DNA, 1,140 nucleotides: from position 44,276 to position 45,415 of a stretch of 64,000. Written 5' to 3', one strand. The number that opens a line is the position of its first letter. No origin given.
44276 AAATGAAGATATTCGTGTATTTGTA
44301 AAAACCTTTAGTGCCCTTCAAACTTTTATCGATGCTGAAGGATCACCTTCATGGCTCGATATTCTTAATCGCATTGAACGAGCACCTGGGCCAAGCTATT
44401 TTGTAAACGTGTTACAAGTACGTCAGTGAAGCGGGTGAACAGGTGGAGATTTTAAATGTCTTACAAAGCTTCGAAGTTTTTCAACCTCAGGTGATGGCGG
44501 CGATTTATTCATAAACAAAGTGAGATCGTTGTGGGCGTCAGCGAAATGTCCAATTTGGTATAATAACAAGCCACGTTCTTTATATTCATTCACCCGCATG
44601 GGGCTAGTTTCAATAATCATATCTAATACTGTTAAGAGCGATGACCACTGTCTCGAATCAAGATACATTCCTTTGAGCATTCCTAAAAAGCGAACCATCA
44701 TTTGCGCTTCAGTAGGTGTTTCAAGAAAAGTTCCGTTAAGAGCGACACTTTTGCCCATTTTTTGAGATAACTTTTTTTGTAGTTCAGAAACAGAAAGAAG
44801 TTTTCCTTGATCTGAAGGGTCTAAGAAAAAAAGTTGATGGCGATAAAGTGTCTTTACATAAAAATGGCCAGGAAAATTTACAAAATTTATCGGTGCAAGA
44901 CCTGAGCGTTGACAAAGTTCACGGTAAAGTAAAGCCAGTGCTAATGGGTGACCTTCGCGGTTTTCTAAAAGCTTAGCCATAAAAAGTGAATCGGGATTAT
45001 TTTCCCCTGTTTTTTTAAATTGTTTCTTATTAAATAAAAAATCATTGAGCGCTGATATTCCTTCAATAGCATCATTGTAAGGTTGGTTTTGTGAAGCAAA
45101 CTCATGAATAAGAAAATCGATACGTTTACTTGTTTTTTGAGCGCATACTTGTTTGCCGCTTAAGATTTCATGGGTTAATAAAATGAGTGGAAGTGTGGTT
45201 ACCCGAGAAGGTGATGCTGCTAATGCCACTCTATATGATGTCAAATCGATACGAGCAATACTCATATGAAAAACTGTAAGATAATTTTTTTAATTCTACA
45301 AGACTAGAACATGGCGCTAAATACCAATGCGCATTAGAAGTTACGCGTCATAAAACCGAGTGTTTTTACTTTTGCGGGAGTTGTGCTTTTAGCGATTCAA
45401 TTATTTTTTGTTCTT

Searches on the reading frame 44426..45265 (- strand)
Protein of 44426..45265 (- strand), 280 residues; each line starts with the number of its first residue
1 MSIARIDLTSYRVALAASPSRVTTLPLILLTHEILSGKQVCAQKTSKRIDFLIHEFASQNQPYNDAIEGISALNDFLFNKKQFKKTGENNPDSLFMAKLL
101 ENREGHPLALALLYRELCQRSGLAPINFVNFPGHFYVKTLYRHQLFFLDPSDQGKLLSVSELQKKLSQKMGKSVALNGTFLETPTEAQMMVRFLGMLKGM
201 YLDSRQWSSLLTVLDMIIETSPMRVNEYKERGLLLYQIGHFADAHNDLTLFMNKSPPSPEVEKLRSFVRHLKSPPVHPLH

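Call 38: search_protein_families(library=pfam, proteins=[window:44426-45265:-], max_evalue=0.00001)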
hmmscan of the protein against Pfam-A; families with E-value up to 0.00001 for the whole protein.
window:44426-45265:- (280 aa): 2 families
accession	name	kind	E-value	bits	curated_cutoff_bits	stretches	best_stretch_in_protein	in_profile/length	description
PF13369.12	Transglut_core2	-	2.2e-27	95.9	23.5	1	45-194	3-154/155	Transglutaminase-like superfamily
PF13371.12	TPR_9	-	3.9e-13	49.7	35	1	197-267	1-71/73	Tetratricopeptide repeat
